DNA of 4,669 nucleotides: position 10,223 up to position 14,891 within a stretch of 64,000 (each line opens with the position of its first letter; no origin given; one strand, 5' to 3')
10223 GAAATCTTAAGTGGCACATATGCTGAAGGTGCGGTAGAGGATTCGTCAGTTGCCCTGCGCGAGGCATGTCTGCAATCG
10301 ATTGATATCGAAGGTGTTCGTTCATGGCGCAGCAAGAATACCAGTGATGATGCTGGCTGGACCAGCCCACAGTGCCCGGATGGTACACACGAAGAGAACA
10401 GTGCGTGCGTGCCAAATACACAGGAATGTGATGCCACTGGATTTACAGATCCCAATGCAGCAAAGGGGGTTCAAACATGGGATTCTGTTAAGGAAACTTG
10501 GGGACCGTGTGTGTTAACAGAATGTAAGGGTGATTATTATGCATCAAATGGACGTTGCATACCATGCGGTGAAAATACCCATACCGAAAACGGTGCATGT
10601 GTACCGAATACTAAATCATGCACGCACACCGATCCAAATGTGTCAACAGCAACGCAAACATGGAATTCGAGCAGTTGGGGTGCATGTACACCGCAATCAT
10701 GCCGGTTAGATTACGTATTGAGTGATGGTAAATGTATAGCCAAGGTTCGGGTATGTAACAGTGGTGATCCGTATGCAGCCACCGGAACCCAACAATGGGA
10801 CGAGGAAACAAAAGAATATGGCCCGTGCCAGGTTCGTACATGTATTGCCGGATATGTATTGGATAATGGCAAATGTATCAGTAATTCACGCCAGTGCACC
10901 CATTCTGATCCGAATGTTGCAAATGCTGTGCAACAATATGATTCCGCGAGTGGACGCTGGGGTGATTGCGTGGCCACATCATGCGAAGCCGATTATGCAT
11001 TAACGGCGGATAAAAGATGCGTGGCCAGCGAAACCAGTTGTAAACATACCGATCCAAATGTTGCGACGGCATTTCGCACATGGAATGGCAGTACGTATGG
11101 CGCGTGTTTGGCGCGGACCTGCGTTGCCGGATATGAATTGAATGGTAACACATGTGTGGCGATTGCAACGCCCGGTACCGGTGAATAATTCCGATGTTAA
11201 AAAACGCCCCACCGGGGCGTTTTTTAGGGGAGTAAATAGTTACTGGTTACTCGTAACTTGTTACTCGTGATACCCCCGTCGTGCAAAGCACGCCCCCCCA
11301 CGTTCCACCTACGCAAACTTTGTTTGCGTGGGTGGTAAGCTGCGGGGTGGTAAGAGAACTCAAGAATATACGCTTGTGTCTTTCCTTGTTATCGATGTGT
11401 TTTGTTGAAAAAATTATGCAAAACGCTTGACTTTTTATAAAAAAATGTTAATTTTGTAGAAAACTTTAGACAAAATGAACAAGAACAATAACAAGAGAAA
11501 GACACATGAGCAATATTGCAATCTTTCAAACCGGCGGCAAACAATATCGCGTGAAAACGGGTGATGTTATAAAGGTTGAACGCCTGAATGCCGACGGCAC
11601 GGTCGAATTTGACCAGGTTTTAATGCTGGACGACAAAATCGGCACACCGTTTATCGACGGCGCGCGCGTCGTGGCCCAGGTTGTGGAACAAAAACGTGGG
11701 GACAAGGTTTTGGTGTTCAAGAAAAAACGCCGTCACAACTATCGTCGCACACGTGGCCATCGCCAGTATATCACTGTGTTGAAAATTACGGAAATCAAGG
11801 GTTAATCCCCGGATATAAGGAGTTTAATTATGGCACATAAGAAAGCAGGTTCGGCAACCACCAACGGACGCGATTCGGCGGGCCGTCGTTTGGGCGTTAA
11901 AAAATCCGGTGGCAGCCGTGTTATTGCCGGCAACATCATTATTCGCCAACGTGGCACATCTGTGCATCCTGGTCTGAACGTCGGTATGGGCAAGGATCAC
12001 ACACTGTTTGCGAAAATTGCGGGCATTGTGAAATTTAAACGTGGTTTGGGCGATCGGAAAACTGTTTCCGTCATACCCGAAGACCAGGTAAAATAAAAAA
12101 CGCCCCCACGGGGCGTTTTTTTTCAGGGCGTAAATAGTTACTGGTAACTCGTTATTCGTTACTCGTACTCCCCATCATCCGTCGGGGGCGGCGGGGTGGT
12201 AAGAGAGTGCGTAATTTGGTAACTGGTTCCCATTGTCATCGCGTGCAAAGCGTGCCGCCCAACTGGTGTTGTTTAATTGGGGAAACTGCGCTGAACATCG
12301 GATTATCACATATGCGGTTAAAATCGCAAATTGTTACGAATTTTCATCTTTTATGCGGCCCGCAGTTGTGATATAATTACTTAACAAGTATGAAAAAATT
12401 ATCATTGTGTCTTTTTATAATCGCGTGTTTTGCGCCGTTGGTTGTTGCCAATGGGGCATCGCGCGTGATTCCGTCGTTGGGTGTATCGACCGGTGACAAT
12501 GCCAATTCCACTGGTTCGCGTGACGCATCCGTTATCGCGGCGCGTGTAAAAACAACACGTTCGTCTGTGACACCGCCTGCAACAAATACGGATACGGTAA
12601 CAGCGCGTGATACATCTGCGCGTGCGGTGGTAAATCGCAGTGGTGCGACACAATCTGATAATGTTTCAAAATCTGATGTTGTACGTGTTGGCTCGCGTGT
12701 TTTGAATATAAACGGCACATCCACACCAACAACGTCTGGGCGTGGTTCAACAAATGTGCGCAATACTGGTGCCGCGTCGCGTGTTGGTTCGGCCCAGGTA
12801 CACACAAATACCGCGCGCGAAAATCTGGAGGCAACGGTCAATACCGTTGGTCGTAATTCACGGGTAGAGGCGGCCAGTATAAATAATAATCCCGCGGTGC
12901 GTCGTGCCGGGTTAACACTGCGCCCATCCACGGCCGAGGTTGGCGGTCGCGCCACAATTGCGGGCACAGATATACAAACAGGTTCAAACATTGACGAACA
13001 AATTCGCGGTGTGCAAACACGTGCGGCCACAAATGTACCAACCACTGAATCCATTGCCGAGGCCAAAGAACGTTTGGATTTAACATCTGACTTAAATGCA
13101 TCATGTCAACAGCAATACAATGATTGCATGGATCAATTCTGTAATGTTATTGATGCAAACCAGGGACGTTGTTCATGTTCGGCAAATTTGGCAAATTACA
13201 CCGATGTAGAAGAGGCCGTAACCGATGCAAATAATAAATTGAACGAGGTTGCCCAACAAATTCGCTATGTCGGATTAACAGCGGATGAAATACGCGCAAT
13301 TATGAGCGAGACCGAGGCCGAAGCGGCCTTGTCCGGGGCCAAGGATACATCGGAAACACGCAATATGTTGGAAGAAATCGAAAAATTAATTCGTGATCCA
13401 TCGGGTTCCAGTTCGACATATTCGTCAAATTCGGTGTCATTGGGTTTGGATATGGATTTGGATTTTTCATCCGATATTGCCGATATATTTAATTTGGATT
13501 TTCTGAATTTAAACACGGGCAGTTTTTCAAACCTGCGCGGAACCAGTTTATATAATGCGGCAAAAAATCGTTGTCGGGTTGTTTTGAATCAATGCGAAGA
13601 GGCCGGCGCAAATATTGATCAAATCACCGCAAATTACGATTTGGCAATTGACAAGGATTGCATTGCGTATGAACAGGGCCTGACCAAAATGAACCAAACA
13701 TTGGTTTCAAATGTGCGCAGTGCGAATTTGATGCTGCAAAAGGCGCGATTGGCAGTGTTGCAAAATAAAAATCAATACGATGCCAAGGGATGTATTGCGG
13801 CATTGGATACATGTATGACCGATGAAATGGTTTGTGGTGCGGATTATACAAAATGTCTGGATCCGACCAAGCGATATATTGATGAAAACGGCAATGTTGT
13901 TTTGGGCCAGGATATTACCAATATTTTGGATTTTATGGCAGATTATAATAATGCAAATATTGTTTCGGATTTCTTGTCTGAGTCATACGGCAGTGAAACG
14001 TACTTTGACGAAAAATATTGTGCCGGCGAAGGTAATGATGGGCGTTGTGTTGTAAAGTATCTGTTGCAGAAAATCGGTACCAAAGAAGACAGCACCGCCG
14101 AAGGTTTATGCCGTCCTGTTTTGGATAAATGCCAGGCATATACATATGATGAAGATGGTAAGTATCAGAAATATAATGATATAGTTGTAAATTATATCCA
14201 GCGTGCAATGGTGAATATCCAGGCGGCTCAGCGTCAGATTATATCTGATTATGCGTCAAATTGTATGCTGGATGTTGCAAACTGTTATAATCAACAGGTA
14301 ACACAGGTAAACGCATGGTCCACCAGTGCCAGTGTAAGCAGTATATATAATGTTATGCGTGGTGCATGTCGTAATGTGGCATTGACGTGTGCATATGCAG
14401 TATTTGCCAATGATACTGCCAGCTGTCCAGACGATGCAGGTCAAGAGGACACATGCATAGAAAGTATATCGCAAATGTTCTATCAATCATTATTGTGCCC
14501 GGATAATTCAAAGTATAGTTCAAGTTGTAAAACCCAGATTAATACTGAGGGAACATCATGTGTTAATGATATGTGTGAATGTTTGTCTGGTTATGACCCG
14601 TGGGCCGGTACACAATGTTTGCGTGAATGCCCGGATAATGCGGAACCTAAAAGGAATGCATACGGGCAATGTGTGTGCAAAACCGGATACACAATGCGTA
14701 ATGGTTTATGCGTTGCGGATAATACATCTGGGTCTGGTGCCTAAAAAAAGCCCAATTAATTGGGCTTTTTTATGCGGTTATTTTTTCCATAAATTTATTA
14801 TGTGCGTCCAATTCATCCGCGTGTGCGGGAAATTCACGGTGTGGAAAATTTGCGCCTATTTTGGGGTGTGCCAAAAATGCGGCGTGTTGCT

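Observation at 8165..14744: Two giant paralogous secreted Cys-module proteins bracketing rplU-rpmA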

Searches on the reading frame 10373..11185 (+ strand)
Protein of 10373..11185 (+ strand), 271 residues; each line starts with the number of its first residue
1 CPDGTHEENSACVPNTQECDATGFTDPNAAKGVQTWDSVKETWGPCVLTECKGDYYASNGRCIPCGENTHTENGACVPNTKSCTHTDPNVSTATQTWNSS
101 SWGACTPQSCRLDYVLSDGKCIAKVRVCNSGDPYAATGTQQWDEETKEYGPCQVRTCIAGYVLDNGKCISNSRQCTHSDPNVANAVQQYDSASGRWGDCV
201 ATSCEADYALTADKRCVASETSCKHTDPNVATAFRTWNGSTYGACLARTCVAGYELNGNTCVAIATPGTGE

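Call 32: find_homologous_proteins(query=window:10373-11185:+, max_evalue=0.001)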
Query window:10373-11185:+ (271 aa): 1 proteins with E <= 0.001 among 190 candidates.
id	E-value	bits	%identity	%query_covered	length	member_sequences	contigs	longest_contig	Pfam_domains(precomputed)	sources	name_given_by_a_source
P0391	6.6e-103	362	98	60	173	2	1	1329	-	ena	-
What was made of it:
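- Tried and rejected: Third homolog search, with the module region alone: it returned only a fragment of the same protein (call 32).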

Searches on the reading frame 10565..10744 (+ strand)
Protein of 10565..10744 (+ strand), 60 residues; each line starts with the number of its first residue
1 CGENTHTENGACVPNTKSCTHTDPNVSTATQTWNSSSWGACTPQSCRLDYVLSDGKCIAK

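Call 37: search_protein_families(library=pfam, alignment_id=A5, max_evalue=10)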
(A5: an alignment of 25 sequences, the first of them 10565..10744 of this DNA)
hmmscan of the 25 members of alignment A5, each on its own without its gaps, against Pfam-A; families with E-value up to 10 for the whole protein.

A. member 1, window:10565-10744:+ (60 aa): 2 families
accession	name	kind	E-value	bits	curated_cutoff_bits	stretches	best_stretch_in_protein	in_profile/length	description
PF20146.4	NRF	-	0.07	13.9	27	1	21-48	87-114/121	Nose resistant-to-fluoxetine protein, N-terminal domain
PF24887.1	EGF_STAB1-2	-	2.1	9.3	27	1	36-51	27-42/50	Stabilin-1/2, EGF-like domain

B. families by the number of members that match (of 25 scanned): 14 families
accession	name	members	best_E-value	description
PF12662.13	cEGF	12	0.019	Complement Clr-like EGF-like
PF21671.2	CPL1-like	6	0.0016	Protein CPL1-like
PF12946.13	EGF_MSP1_1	1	0.0016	MSP1 EGF domain 1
PF19429.4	EVA_Class_A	1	0.017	Evasins Class A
PF22897.2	TIL_2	1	0.02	TIL-like domain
PF06247.17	Plasmod_Pvs28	1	0.048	Pvs28 EGF domain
PF01826.23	TIL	1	0.049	Trypsin Inhibitor like cysteine rich domain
PF20146.4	NRF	1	0.07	Nose resistant-to-fluoxetine protein, N-terminal domain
PF20922.3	Anamorsin_N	1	0.072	Anamorsin, N-terminal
PF25820.1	DUF7949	1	0.074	Domain of unknown function (DUF7949)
PF01683.23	EB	1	0.18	EB module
PF24887.1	EGF_STAB1-2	1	2.1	Stabilin-1/2, EGF-like domain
PF00057.23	Ldl_recept_a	1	3.2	Low-density lipoprotein receptor domain class A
PF04942.19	CC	1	5.7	CC domain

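Call 39: predict_structure(alignment_id=A5)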
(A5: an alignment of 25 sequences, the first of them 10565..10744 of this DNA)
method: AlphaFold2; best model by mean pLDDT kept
length: 60 residues; sequences in the alignment: 25
mean_pLDDT: 93.5   pTM: 0.67
mean pLDDT of the five models: 93.5, 93.3, 93.0, 92.8, 92.5
residues with pLDDT >= 90: 53; 70-90: 7; 50-70: 0; < 50: 0
segments of 3 or more residues with pLDDT < 50: none
pLDDT, mean of each block of 10 residues (from residue 1): 91 95 95 93 95 92
secondary structure, 60 per line:
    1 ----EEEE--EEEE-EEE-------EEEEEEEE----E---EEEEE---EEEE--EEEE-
elements in order: E5-8 E11-14 E16-18 E26-33 E42-46 E50-53 E56-59
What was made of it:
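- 10373..11164 (+): A C-terminal module array (aa 737-1000). Short 2-Cys hairpins: 10373-10426 and 10565-10618. Long 4-Cys modules: 10427-10564, 10619-10753, 10754-10894, 10895-11038 and 11039-11164. The unit aa 801-860 models at pLDDT 93.5 as all beta-hairpins (call 39).
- The tail module folds with pLDDT 93.5 into hairpins (call 39).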

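Call 51: fold_search(model_id=the predicted structure, library=pdb)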
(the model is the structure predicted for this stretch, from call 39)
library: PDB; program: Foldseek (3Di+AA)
matches with E <= 10: 14; with E <= 0.001: 0
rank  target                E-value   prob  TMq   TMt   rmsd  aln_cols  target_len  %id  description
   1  7vpd_D                3.5e+00  0.07  0.30  0.02   8.9        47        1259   11  Cryo-EM structure of Streptomyces coelicolor RNAP-promoter open complex with one Zur dimers (released 2022-08-03)
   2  3ezm                  3.9e+00  0.06  0.28  0.20  11.3        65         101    9  CYANOVIRIN-N (released 1998-12-23)
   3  4r8o_A                4.4e+00  0.08  0.34  0.24   6.1        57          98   19  Crystal structure of a DUF3836 family protein (BVU_1206) from Bacteroides vulgatus ATCC 8482 at 2.50 A resolution (released 2014-09-17)
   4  2ec3_MODEL_1_A        4.4e+00  0.07  0.32  0.30   6.9        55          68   14  Solution structure of the 11th FN1 domain from human Fibronectin 1 (released 2008-03-04)
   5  4j4c                  5.3e+00  0.05  0.29  0.21  11.3        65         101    9  Structure of P51G Cyanovirin-N swapped dimer in the P3221 space group (released 2013-04-03)
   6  3s3z                  6.4e+00  0.03  0.22  0.13  11.5        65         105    8  Crystal Structure an Tandem Cyanovirin-N Dimer, CVN2L10 (released 2011-08-03)
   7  3ejh_A                7.7e+00  0.05  0.31  0.23   7.4        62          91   13  Crystal Structure of the Fibronectin 8-9FnI Domain Pair in Complex with a Type-I Collagen Peptide (released 2009-02-03)
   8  9o58_A                8.1e+00  0.06  0.36  0.07   5.5        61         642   24  Zymogen ADAM17-iRhom2 complex bound by the MEDI3622 Fab (released 2025-06-25)
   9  8yx9_J                8.6e+00  0.03  0.27  0.24  10.1        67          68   16  CD40 in complex with Dacetuzumab Fab (released 2024-05-08)
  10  6gos_D                8.6e+00  0.03  0.26  0.06   5.4        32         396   19  E. coli Microcin synthetase McbBCD complex with pro-MccB17 bound (released 2019-01-30)
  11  9oz6_A                9.2e+00  0.04  0.27  0.34   5.8        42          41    7  Cryo-EM structure of 1:1 chicken ROS1 and chicken NEL complex. (released 2026-02-25)
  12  3mql                  9.2e+00  0.01  0.21  0.09   9.9        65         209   15  Crystal structure of the fibronectin 6FnI1-2FnII7FnI fragment (released 2010-08-25)
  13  3gxe_B                9.8e+00  0.03  0.27  0.22   7.7        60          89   10  Complex of a Low Affinity Collagen Site with the Fibronectin 8-9FnI Domain Pair (released 2010-04-07)
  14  1z1y_B                9.8e+00  0.02  0.25  0.10  14.6       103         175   10  Crystal structure of Methylated Pvs25, an ookinete protein from Plasmodium vivax (released 2005-12-06)

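Call 73: search_solved_structures(query=A5, max_evalue=10)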
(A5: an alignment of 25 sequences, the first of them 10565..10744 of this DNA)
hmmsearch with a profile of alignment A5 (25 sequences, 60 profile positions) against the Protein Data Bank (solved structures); distinct sequences matched with E-value up to 10: 0.

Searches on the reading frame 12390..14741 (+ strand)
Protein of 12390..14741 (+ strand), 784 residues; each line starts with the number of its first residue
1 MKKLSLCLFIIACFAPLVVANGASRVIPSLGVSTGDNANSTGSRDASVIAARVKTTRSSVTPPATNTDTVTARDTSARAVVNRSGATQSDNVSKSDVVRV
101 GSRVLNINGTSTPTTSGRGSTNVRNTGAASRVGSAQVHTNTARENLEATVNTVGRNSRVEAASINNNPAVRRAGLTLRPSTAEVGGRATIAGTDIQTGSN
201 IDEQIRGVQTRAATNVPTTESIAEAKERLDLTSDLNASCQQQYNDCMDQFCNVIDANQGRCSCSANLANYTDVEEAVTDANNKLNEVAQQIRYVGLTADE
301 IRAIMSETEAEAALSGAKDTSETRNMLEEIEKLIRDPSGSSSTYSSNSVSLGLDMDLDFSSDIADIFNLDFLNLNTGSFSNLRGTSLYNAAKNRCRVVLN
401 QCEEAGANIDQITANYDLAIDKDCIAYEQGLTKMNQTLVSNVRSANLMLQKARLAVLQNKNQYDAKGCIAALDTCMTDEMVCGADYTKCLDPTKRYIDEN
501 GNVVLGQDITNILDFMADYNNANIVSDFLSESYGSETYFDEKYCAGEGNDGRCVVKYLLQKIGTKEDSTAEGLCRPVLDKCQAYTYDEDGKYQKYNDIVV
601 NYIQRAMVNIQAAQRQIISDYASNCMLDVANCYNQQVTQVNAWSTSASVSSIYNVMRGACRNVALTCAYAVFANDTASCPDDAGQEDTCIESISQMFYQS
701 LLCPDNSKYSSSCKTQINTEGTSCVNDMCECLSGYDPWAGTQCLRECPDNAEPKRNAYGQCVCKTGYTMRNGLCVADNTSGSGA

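Call 3: search_protein_families(library=pfam, proteins=[window:12390-14741:+], max_evalue=1)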
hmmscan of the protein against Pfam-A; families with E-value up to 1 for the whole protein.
window:12390-14741:+ (784 aa): 0 families

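Call 4: search_protein_families(library=ncbifam, proteins=[window:12390-14741:+], max_evalue=1)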
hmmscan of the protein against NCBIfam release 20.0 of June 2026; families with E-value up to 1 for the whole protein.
window:12390-14741:+ (784 aa): 1 family
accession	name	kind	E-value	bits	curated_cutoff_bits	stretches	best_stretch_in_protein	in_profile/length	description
NF002141.0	PRK00977.1-5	equivalog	0.6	10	92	0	237-307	17-86/93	exodeoxyribonuclease VII small subunit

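Call 13: find_homologous_proteins(query=window:12390-14741:+)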
Query window:12390-14741:+ (784 aa): 1054 proteins with E <= 0.001 among 8000 candidates; the best 120 are listed.
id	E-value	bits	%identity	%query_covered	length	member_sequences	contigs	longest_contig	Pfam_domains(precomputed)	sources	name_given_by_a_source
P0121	0.0e+0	1734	100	100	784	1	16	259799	-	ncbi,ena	-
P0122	0.0e+0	1732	100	100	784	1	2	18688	-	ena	-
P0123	0.0e+0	1730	100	100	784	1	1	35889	-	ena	-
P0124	0.0e+0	1729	100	100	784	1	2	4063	-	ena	-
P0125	0.0e+0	1728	100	100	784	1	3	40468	-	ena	-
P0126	0.0e+0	1725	99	100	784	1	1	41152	-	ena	-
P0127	0.0e+0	1725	99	100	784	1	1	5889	-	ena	-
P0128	0.0e+0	1724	99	100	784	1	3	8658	-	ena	-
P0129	0.0e+0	1724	99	100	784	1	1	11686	-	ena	-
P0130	0.0e+0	1724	99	100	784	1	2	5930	-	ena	-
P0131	0.0e+0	1724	99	100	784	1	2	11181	-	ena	-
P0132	0.0e+0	1721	99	100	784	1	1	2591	-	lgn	-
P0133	0.0e+0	1721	99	100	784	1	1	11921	-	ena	-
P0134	0.0e+0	1720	99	100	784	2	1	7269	-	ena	-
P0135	0.0e+0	1711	99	100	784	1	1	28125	-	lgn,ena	-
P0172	0.0e+0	1117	67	99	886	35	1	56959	-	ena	-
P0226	0.0e+0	1016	64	99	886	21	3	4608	-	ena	-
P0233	1.5e-291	987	61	99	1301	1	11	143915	-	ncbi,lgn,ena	-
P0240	3.1e-288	977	62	99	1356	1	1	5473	-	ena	-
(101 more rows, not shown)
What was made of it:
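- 12390..14744 (+): Gene B, 784 aa, 34 Cys. It is the B-type member of the family. More than 1000 homologs of 744-1356 aa were found, including identical proteins on 16 contigs (call 13).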

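Call 66: search_protein_families(library=pfam, proteins=[P0233, P0240, P0172, P0226], max_evalue=0.05)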
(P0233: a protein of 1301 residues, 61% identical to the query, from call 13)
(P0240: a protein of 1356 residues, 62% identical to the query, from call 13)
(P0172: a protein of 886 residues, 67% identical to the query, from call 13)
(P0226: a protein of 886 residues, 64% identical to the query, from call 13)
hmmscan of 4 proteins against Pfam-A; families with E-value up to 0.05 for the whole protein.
P0233 (1301 aa): 0 families

P0240 (1356 aa): 0 families

P0172 (886 aa): 2 families
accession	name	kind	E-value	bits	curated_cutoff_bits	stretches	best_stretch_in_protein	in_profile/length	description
PF25024.1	EGF_TEN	-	0.00014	22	65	1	740-883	10-157/234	Teneurin EGF domain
PF09064.16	EGF_Tme5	-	0.017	15.5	22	1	757-787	3-33/34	Thrombomodulin like fifth domain, EGF-like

P0226 (886 aa): 0 families
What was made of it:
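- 14496..14741 (+): B C-terminal tail (aa 703-784): one short hairpin plus two C-x-C modules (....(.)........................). Pfam gives only sub-threshold EGF hits (call 66).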

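Call 71: search_protein_families(library=phrogs, proteins=[window:12390-14741:+], max_evalue=0.01)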
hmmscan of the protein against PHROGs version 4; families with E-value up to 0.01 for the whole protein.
window:12390-14741:+ (784 aa): 1 family
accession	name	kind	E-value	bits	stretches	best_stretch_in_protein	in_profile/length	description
phrog_14659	-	unknown function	0.0057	17.9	0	582-643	5-68/82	-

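Call 72: search_protein_families(library=padloc, proteins=[window:12390-14741:+], max_evalue=0.01)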
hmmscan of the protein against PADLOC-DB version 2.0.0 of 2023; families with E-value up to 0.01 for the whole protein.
window:12390-14741:+ (784 aa): 0 families
